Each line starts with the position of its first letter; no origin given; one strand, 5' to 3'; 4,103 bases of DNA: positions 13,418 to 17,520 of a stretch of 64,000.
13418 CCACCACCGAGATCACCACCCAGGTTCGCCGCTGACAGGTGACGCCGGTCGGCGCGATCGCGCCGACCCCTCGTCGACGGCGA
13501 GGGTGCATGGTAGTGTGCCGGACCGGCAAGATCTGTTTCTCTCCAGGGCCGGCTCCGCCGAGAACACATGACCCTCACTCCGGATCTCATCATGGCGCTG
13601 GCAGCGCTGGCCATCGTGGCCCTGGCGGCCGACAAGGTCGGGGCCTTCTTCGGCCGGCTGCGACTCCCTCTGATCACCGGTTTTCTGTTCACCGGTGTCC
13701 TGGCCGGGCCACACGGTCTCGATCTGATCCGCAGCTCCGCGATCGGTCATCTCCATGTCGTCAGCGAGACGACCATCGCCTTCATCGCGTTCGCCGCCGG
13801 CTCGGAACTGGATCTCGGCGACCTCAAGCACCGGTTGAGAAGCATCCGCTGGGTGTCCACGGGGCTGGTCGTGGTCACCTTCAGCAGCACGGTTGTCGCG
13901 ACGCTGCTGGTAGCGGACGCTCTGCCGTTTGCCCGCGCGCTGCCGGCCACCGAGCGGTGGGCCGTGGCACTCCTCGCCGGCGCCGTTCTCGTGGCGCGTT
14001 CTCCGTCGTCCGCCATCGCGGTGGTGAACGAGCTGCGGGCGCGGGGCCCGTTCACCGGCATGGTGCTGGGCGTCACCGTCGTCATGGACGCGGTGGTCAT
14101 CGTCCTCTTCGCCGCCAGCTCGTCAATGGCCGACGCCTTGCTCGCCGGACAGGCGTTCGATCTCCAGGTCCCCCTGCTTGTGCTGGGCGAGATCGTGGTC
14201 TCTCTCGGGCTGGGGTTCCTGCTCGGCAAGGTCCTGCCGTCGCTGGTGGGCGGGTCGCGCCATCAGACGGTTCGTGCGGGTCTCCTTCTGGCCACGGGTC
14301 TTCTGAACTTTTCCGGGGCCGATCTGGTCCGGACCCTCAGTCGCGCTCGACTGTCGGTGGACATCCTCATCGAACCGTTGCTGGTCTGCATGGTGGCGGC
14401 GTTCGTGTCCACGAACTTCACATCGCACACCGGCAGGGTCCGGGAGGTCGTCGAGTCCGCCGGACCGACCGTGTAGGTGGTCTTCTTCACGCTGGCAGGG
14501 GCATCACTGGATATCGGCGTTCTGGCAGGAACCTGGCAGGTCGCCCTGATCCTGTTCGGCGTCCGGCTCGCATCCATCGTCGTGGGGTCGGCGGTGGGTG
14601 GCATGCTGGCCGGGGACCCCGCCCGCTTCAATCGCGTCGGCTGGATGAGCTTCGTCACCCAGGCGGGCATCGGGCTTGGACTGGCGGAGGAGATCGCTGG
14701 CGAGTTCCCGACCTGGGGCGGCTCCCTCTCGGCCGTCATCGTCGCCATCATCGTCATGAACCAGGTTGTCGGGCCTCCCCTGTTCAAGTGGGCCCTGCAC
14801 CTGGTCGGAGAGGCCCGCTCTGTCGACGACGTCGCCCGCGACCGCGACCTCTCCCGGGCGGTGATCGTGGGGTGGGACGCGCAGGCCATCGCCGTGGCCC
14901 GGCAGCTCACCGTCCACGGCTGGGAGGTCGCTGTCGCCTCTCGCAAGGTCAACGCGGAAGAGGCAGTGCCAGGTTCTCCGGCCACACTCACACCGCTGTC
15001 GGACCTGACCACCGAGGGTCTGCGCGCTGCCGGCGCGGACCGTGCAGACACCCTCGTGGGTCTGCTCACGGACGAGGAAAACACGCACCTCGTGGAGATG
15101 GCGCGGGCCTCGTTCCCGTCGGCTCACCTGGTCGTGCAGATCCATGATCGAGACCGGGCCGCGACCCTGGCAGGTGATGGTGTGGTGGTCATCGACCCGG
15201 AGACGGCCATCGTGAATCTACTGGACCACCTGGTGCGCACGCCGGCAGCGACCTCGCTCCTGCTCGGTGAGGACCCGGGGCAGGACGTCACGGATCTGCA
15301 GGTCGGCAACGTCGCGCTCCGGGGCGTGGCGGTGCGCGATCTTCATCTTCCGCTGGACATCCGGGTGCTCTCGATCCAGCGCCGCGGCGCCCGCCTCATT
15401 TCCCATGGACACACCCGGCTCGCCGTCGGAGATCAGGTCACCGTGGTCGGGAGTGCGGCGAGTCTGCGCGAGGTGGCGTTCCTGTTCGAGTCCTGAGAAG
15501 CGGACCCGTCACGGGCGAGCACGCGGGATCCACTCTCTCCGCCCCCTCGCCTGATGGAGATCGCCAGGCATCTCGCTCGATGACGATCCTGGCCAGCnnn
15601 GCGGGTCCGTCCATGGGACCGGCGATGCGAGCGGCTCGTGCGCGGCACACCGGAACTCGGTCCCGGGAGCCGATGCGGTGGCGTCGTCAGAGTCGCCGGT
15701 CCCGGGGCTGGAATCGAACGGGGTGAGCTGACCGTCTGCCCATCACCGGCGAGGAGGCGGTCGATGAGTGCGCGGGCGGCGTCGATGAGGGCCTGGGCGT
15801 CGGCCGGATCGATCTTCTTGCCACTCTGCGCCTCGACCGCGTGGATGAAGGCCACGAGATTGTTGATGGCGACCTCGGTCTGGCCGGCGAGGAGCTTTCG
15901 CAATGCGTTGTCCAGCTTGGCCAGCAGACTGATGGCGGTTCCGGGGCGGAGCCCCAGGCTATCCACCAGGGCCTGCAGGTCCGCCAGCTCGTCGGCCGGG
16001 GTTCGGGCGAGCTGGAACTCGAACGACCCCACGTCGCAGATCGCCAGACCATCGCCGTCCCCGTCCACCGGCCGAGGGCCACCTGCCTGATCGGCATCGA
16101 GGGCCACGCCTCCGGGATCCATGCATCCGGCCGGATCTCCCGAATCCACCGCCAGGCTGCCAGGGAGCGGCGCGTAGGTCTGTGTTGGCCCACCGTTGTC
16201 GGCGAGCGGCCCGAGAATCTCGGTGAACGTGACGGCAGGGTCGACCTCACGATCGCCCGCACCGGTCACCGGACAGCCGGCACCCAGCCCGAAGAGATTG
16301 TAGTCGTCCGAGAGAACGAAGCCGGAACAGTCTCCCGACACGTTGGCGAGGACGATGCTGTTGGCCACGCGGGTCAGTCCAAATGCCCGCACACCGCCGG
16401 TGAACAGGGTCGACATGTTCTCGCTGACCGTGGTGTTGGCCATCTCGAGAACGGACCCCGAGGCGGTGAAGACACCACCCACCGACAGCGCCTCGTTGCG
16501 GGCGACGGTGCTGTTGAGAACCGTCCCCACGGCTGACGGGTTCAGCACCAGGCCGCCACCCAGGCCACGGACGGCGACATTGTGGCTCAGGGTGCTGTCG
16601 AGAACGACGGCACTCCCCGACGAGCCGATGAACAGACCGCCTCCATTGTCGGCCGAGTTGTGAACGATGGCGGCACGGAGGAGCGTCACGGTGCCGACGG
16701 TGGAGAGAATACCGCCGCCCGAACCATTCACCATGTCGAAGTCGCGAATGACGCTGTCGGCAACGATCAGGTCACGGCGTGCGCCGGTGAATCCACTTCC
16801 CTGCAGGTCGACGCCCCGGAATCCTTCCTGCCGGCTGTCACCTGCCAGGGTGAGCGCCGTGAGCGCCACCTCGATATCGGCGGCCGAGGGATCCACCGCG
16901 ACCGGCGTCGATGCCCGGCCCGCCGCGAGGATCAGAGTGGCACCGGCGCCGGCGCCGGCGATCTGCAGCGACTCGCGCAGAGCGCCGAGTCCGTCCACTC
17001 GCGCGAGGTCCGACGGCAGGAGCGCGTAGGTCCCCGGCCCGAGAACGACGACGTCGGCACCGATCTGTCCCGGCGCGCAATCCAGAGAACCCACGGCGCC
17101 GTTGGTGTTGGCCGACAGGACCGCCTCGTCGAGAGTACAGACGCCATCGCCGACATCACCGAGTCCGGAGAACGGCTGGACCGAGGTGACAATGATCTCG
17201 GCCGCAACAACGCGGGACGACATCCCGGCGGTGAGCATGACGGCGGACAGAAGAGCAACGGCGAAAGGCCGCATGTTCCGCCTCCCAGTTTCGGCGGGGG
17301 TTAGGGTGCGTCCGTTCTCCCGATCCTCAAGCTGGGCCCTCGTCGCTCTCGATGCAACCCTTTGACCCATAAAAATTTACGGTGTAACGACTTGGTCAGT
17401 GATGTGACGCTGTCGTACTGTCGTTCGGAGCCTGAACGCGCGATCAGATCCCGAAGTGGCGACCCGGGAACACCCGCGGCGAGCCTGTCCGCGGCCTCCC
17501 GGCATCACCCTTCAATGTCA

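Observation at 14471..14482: In-frame TAG inside a CPA2/Kef antiporter transmembrane core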

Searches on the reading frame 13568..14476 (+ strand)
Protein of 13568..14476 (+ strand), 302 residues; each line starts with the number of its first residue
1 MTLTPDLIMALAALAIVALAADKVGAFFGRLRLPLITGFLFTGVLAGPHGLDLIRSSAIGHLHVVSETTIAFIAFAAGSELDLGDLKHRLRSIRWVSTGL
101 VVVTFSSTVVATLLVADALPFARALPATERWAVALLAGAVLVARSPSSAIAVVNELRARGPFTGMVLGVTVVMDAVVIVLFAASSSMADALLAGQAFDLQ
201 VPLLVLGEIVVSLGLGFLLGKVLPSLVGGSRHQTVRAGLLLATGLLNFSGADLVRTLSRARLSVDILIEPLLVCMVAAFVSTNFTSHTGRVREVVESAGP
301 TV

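Call 5: search_protein_families(library=pfam, proteins=[window:13568-14473:+], max_evalue=0.01)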
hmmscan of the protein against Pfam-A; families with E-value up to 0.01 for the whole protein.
window:13568-14473:+ (302 aa): 1 family
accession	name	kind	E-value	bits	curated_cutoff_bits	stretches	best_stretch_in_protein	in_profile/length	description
PF00999.27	Na_H_Exchanger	-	1.5e-21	77.1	26.2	1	26-234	9-207/375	Sodium/hydrogen exchanger, transmembrane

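Call 14: find_encoding_contigs(protein=window:13568-14476:+, flank=10000, max_places=10)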
Protein window:13568-14476:+ (302 aa): no gene with exactly this product is on record in the collection.

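Call 46: search_protein_representatives(protein=window:13568-14473:+)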
Query: 302 residues. Proteins with E-value up to 0.001 (for the whole library): 2830; up to 1e-10: 1122; up to 1e-30: 163. The best 150 are listed.
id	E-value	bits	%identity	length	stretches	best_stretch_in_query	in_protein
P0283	5.2e-177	603.0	100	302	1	1-302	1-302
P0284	1.3e-77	277.0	49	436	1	6-301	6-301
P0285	2.5e-70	253.2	49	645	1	7-301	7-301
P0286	7.1e-66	238.6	50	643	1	7-295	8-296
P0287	2.9e-65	236.6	44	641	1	5-301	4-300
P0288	8.1e-65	235.1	48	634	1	18-301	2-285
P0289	2.5e-63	230.2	41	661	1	6-301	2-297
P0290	6.5e-63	228.9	47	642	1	6-300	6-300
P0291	4.8e-62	226.0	44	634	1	11-300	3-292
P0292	9.5e-61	221.8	39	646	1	6-302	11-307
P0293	2.4e-60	220.4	45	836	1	7-301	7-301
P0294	3.0e-59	216.8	43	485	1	6-301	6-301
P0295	3.4e-59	216.7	44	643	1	7-302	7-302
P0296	4.2e-59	216.3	42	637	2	6-301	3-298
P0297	2.4e-58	213.9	47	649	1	6-301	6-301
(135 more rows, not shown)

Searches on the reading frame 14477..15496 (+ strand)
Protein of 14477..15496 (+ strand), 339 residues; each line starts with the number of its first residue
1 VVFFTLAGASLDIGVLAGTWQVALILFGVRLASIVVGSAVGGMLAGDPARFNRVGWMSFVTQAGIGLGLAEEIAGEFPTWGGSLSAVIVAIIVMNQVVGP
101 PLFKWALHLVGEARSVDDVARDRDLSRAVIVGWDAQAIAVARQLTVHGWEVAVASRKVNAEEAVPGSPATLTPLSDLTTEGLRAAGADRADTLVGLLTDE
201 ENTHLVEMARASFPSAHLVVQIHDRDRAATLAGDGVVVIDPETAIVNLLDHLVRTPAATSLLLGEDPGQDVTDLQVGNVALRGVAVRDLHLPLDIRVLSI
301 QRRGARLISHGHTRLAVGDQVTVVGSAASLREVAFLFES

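Call 5: search_protein_families(library=pfam, proteins=[window:14477-15493:+], max_evalue=0.01)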
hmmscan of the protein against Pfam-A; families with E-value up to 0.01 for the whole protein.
window:14477-15493:+ (339 aa): 2 families
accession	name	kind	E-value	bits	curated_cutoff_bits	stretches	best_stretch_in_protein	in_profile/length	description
PF02080.26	TrkA_C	-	2.9e-09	37.1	27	1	281-334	12-67/71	TrkA-C domain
PF02254.24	TrkA_N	-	2.8e-07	31.3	23.8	1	129-236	2-110/116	TrkA-N domain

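Call 15: find_encoding_contigs(protein=window:14477-15496:+, flank=10000, max_places=10)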
Protein window:14477-15496:+ (339 aa): no gene with exactly this product is on record in the collection.

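Call 37: find_homologous_proteins(query=window:14477-15493:+)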
Query window:14477-15493:+ (339 aa): 42 proteins with E <= 0.001 among 8000 candidates.
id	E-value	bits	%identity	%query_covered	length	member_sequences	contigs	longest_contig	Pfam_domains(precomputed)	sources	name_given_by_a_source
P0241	3.7e-210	715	100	100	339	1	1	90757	PF02080.27,PF02254.25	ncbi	ncbi:MAG: TrkA C-terminal domain-containing protein [Acidobacteriota bacterium]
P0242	3.3e-95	337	49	99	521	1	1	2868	PF02080.27,PF02254.25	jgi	jgi:Trk K+ transport system NAD-binding subunit/Kef-type K+ transport system membrane component KefB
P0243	9.4e-95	336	48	99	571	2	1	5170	PF02080.27,PF02254.25,PF00359.28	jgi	jgi:Trk K+ transport system NAD-binding subunit/mannitol/fructose-specific phosphotransferase system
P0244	1.7e-94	335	50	100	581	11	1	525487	PF02080.27,PF00999.27,PF02254.25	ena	-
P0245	3.5e-94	334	48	100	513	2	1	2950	PF02080.27,PF02254.25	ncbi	-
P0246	2.6e-93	331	49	99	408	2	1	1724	PF02080.27,PF02254.25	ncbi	-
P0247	2.5e-92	328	48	100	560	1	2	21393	PF02080.27,PF00999.27,PF02254.25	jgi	jgi:Trk K+ transport system NAD-binding subunit/Kef-type K+ transport system membrane component KefB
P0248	5.4e-90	320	44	99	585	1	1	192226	PF02080.27,PF02254.25,PF00359.28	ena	-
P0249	9.9e-89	316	47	98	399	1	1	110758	PF02080.27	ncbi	ncbi:MAG: TrkA C-terminal domain-containing protein [Thermoanaerobaculia bacterium]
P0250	4.7e-88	314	45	99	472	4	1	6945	PF02080.27,PF02254.25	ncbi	-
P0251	3.3e-87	311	44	99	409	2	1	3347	PF02080.27,PF02254.25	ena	-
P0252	1.4e-86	309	46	99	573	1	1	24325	PF02080.27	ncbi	-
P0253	3.3e-86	308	53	83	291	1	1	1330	PF02080.27,PF02254.25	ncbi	-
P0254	1.7e-85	305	48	99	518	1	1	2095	PF02080.27,PF02254.25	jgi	jgi:Trk K+ transport system NAD-binding subunit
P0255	1.8e-85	305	46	99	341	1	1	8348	PF02080.27,PF02254.25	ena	-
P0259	4.4e-84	301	44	98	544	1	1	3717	PF02080.27,PF00999.27,PF02254.25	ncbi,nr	ncbi:MAG: NAD-binding protein, partial [Flavobacteriales bacterium]|nr:NAD-binding protein [Flavobac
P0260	2.1e-82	295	45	98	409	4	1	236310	PF02080.27,PF02254.25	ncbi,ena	-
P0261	4.1e-82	294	45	100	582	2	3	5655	PF02080.27,PF00999.27,PF02254.25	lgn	-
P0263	9.5e-79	283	42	98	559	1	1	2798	PF02080.27,PF00999.27,PF02254.25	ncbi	ncbi:MAG: cation:proton antiporter domain-containing protein, partial [Flavobacteriales bacterium]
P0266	3.4e-76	275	41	100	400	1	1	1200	PF02080.27,PF00999.27,PF02254.25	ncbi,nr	ncbi:MAG: TrkA family potassium uptake protein, partial [Desulfobacteraceae bacterium]|nr:TrkA famil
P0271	4.1e-61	225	39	99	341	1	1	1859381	PF02080.27,PF13478.13,PF02254.25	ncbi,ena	-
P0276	8.9e-41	158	47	48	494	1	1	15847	PF00999.27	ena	-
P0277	1.0e-35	142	57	34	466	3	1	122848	PF00999.27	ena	-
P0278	6.5e-34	136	62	32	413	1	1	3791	PF00999.27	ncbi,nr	ncbi:MAG: cation:proton antiporter, partial [Thermodesulfobacteriota bacterium]|nr:cation:proton ant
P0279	2.4e-30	124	55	34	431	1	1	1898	PF00999.27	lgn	-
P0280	4.3e-21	94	48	34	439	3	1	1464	PF00999.27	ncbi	-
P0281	4.8e-17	80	42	33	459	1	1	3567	PF00999.27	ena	-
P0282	4.3e-9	54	39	35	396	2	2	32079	PF00999.27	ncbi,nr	ncbi:MAG: cation:proton antiporter [Deltaproteobacteria bacterium]|nr:cation:proton antiporter [Delt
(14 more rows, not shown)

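Call 39: find_encoding_contigs(protein=P0241, flank=10000, max_places=5)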
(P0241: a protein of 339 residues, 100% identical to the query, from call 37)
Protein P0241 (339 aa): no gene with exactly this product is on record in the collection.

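Call 40: find_encoding_contigs(protein=P0271, flank=4000, max_places=3)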
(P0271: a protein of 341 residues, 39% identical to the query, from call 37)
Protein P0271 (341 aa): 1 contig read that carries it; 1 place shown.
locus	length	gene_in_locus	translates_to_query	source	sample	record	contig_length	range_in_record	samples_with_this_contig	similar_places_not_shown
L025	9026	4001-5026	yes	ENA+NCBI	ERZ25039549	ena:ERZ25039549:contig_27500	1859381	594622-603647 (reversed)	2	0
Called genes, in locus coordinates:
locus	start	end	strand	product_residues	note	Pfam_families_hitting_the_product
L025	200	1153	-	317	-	PF01479:S4 (faint), PF00849:PseudoU_synth_2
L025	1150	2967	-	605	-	PF00999:Na_H_Exchanger, PF02254:TrkA_N (weak)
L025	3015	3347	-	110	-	-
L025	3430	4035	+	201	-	-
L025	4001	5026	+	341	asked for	PF02254:TrkA_N, PF13478:XdhC_C (faint), PF02080:TrkA_C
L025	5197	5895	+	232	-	-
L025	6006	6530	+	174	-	-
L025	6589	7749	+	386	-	PF01306:LacY_symp, PF03825:Nuc_H_symport, PF07690:MFS_1, PF12832:MFS_1_like, PF07690:MFS_1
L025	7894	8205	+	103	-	PF02410:RsfS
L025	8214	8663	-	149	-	PF00334:NDK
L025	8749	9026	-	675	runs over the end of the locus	-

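Call 41: find_encoding_contigs(protein=P0255, flank=4000, max_places=3)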
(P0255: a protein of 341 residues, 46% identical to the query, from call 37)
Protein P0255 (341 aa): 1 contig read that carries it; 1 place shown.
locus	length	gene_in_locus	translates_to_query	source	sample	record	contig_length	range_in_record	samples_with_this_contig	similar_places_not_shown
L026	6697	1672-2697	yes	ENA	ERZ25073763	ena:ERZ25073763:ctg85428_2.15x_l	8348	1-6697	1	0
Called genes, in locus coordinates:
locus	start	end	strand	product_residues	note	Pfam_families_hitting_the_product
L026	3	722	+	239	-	?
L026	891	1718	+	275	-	PF00999:Na_H_Exchanger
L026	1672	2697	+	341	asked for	PF02254:TrkA_N, PF02080:TrkA_C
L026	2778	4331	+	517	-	PF28494:GlyRS_ins_1, PF00587:tRNA-synt_2b, PF03129:HGTP_anticodon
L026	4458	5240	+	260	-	PF06167:Peptidase_M90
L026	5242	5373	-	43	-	-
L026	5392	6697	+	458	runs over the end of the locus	PF13286:HD_assoc (faint)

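Call 43: find_encoding_contigs(protein=P0249, flank=4000, max_places=3)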
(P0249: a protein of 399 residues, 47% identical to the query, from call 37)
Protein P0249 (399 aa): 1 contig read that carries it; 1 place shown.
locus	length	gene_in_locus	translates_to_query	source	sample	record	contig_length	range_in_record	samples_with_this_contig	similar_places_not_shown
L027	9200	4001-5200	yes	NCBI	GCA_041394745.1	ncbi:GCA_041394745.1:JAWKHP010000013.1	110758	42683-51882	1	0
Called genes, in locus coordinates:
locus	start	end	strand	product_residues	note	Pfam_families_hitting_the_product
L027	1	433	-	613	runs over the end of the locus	PF03264:Cytochrom_NNT (faint), PF22113:Mtrc-MtrF_II-IV_dom (faint)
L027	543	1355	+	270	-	PF00254:FKBP_C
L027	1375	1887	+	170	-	PF01713:Smr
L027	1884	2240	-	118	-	PF06262:Zincin_1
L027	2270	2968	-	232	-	-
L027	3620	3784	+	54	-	-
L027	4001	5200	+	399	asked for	PF02080:TrkA_C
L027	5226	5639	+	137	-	PF03692:CxxCxxCC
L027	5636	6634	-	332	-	PF00291:PALP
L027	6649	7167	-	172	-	PF11138:DUF2911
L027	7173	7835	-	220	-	PF00515:TPR_1 (faint), PF13414:TPR_11 (faint), PF13424:TPR_12 (weak)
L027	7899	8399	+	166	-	PF19671:DUF6174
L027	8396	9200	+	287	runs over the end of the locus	PF04412:AcnX, PF28403:AcnX_2nd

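Call 44: find_encoding_contigs(protein=P0260, flank=4000, max_places=3)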
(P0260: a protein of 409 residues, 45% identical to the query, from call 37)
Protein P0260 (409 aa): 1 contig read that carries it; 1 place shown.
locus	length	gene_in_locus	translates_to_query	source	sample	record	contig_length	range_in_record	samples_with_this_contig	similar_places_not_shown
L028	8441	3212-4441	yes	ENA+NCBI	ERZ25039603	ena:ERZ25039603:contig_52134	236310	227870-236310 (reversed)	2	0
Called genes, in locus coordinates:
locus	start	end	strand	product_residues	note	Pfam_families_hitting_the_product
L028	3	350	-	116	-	?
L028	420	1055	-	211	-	PF13620:CarboxypepD_reg, PF13715:CarbopepD_reg_2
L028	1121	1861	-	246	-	-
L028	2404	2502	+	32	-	-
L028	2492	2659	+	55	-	-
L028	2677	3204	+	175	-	PF00999:Na_H_Exchanger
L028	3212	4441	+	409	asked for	PF02254:TrkA_N, PF02080:TrkA_C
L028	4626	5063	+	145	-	PF02837:Glyco_hydro_2_N (weak)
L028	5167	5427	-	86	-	-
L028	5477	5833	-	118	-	PF01261:AP_endonuc_2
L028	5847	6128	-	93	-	-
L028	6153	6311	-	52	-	PF02734:Dak2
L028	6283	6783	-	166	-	PF02734:Dak2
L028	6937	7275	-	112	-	PF02733:Dak1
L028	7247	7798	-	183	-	PF02733:Dak1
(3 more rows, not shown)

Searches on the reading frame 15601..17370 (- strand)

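Call 24: search_protein_families(library=pfam, proteins=[window:15601-17370:-], max_evalue=0.001)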
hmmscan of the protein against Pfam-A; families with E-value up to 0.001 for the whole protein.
window:15601-17370:- (590 aa): 2 families
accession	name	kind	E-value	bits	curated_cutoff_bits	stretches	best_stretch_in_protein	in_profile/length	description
PF22888.1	FIMAH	-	2.1e-06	28.7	24.8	1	465-537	8-81/81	FIMAH domain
PF13229.12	Beta_helix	-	0.00029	20.9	25.9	1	213-324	41-139/158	Right handed beta helix region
